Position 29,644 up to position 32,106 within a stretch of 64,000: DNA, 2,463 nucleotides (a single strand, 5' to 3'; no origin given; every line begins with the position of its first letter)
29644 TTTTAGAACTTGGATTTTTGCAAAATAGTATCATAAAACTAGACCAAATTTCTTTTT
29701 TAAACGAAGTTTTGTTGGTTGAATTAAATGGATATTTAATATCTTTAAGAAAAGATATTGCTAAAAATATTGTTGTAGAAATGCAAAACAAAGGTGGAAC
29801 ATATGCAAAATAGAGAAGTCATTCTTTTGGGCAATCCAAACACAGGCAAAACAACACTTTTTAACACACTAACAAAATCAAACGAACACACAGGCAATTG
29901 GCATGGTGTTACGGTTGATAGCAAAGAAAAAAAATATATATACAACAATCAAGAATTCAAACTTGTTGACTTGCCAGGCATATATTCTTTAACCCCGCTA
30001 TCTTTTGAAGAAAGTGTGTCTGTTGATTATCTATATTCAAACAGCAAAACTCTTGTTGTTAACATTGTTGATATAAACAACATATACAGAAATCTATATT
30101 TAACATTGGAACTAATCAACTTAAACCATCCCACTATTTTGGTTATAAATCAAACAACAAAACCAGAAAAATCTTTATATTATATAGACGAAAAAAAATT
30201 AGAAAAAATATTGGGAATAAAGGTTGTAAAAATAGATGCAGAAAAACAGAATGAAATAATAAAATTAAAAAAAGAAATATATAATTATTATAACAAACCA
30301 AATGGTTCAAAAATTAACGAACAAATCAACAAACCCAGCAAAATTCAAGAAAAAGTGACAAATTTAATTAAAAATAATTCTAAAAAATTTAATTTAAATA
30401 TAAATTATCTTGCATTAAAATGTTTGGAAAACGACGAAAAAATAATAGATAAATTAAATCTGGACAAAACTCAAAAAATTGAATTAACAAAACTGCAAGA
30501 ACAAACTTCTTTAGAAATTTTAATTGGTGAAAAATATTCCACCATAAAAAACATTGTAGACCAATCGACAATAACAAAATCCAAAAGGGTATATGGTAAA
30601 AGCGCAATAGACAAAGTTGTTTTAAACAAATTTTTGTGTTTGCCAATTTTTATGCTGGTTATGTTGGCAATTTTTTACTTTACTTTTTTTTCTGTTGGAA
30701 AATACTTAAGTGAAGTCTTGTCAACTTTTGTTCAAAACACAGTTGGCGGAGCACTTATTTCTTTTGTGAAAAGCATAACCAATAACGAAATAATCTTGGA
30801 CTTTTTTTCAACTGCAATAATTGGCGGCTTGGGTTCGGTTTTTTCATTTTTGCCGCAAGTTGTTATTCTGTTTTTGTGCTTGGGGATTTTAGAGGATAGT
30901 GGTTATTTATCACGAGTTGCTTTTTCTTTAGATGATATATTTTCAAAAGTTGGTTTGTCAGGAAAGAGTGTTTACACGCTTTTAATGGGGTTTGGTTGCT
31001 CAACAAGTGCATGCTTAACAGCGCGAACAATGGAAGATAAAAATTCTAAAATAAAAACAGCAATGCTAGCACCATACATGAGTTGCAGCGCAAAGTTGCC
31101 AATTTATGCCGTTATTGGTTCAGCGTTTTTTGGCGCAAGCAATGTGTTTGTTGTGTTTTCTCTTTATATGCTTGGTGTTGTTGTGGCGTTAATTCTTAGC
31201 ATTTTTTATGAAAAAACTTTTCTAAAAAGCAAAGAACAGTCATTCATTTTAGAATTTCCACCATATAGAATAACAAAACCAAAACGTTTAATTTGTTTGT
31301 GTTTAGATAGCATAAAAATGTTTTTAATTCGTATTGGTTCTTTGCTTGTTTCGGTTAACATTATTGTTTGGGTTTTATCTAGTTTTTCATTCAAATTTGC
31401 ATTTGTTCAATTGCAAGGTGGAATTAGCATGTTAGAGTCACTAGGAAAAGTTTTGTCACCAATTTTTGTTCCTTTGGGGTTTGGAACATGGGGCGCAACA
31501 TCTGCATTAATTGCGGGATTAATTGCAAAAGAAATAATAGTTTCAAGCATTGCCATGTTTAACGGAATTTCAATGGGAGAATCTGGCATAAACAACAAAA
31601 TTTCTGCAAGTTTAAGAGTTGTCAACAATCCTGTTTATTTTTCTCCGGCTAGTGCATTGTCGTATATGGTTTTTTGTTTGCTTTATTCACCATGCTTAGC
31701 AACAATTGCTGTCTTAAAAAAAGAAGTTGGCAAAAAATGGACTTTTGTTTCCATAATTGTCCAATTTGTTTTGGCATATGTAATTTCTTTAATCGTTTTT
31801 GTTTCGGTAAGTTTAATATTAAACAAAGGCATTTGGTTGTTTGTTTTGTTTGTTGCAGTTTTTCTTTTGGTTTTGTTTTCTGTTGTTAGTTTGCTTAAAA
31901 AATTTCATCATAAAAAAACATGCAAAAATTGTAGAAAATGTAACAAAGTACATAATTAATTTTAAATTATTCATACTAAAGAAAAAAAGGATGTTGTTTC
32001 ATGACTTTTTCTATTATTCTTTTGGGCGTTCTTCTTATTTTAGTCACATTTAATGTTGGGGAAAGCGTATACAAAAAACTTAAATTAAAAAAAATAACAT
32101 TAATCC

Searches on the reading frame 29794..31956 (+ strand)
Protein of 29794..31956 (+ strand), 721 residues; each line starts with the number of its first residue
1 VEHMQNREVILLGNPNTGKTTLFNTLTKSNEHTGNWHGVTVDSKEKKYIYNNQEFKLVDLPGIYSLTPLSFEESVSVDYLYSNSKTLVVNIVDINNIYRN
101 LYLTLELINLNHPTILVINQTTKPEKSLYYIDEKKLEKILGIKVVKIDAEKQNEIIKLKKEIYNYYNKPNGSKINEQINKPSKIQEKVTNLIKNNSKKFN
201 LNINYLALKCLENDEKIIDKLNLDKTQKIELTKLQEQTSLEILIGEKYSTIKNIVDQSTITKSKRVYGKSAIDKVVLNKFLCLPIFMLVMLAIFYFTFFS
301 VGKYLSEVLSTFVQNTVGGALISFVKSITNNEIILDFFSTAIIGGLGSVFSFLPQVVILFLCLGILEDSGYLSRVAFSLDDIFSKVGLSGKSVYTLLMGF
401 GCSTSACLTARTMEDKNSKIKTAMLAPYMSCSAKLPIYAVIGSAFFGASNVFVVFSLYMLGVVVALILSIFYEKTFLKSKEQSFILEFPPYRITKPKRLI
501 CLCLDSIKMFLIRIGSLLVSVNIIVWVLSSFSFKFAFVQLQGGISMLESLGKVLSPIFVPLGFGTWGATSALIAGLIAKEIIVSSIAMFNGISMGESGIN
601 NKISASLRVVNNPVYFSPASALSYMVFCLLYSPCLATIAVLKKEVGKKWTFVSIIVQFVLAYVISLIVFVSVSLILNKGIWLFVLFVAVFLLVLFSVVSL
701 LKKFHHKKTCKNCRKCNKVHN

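Call 28: search_protein_families(library=pfam, proteins=[window:29794-31956:+], max_evalue=0.001)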
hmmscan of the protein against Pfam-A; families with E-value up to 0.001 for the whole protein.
window:29794-31956:+ (721 aa): 6 families
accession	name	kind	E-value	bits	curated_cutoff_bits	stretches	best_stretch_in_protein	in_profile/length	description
PF02421.24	FeoB_N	-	1.3e-52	177.9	27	1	8-162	2-156/156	Ferrous iron transport protein B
PF07670.19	Gate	-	1.6e-26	93.2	29.6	2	349-444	1-103/104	Nucleoside recognition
PF01926.29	MMR_HSR1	-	3.4e-18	66.2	21.9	1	8-120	1-113/113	50S ribosome-binding GTPase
PF07664.17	FeoB_C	-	4.7e-11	42.7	26.6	1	454-499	1-47/54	Ferrous iron transport protein B C terminus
PF09439.16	SRPRB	-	4.2e-07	30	25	1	6-158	3-141/178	Signal recognition particle receptor beta subunit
PF17910.6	FeoB_Cyto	-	1.7e-05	25.6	23.4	1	186-250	10-80/90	FeoB cytosolic helical domain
